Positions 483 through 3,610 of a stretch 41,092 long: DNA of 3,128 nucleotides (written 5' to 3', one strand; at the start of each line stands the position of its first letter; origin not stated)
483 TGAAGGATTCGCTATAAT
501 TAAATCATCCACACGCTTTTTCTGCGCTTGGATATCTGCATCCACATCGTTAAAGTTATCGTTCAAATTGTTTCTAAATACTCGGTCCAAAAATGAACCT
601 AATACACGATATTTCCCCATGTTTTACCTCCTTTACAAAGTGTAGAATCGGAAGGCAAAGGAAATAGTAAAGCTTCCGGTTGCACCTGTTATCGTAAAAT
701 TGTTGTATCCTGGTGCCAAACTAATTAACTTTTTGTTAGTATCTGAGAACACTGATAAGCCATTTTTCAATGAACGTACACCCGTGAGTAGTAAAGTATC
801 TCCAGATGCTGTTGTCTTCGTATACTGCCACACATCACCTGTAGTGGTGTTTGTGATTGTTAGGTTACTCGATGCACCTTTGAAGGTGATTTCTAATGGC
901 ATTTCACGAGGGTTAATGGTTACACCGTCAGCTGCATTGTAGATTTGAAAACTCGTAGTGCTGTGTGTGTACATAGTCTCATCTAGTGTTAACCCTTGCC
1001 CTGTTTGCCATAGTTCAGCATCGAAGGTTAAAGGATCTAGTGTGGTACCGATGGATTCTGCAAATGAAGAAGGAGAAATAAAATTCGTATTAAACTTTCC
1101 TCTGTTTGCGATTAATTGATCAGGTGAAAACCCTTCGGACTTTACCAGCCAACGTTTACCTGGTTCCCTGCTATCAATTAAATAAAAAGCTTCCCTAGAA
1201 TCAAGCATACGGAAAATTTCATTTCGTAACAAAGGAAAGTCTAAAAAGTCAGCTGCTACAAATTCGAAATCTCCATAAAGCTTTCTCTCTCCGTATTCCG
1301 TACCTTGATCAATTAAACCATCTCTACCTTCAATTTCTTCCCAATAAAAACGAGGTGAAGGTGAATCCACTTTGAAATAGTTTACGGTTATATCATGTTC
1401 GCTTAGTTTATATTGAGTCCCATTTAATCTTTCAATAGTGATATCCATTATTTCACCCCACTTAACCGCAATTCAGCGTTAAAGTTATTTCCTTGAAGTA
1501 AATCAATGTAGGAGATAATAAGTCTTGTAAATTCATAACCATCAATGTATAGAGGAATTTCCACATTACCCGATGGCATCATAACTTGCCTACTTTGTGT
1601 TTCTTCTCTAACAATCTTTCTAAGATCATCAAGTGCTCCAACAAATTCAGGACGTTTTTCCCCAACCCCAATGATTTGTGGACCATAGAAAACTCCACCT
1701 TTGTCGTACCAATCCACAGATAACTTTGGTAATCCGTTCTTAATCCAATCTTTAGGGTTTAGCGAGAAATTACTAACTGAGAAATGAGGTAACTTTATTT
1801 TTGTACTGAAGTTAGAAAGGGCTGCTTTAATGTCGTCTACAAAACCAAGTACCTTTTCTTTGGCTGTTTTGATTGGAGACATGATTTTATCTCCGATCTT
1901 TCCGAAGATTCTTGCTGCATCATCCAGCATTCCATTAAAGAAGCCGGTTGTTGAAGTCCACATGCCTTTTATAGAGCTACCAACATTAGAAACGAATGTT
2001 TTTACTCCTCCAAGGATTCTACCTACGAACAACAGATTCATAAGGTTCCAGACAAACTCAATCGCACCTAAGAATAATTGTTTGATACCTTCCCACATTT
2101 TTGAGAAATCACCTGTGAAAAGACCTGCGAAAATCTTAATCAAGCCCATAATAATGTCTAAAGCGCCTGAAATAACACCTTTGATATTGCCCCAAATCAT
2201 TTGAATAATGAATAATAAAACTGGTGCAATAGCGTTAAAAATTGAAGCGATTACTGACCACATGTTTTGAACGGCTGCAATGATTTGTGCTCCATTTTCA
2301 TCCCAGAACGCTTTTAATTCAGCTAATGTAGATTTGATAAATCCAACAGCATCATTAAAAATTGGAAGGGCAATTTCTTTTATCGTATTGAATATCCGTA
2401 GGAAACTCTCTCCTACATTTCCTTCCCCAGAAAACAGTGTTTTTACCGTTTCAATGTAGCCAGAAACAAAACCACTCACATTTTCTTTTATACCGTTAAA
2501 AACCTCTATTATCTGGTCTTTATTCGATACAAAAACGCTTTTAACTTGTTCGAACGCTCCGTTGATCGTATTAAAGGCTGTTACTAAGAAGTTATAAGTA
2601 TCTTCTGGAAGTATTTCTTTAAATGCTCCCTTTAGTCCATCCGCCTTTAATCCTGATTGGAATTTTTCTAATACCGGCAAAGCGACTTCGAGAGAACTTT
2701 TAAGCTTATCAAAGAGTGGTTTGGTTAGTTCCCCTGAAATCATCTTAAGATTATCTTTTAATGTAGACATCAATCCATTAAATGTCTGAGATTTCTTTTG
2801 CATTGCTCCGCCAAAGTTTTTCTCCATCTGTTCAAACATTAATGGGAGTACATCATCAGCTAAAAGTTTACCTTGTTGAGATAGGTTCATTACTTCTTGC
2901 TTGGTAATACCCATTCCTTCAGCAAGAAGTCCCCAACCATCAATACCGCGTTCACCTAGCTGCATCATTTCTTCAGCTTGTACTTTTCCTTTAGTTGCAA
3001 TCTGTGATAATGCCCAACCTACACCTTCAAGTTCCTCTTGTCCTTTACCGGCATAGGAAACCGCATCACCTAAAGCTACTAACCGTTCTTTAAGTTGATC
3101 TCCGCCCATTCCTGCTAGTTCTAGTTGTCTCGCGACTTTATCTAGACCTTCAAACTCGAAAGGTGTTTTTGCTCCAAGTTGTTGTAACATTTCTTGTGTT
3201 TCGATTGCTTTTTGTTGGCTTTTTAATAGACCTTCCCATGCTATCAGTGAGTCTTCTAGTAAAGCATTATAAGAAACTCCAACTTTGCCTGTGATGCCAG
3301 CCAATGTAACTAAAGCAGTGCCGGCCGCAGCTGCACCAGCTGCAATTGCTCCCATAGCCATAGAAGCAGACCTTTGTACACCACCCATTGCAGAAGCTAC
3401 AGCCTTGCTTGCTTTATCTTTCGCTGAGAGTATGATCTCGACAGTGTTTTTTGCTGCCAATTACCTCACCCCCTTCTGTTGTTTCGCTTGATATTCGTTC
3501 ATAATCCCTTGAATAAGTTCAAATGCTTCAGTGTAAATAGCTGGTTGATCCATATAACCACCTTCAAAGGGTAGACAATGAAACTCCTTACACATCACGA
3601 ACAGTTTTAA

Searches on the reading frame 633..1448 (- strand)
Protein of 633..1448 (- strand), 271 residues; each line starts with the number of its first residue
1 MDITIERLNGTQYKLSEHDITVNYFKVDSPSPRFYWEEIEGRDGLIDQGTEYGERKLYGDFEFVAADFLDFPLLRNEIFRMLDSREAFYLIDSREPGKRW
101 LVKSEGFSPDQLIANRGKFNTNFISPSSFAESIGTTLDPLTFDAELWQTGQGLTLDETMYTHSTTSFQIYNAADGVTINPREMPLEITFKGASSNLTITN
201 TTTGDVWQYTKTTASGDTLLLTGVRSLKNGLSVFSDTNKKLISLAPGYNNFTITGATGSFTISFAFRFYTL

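Call 104: search_protein_families(library=pfam, proteins=[window:633-1448:-], max_evalue=0.001)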
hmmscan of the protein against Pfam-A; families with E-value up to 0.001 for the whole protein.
window:633-1448:- (271 aa): 2 families
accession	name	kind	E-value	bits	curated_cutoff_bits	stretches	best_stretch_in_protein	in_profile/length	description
PF05709.17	Sipho_tail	-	1.4e-19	70.9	24.2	1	9-124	2-117/118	Phage tail protein RIFT-related domain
PF22768.1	SPP1_Dit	-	0.0001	22.8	25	1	183-268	8-97/97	Siphovirus-type tail component, C-terminal domain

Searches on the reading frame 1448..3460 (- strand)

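Call 104: search_protein_families(library=pfam, proteins=[window:1448-3460:-], max_evalue=0.001)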
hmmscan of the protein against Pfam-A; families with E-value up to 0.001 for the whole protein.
window:1448-3460:- (670 aa): 1 family
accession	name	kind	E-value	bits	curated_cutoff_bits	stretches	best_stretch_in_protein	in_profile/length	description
PF20155.4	TMP_3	-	2.3e-25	89.9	41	1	75-246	17-191/192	Tape measure protein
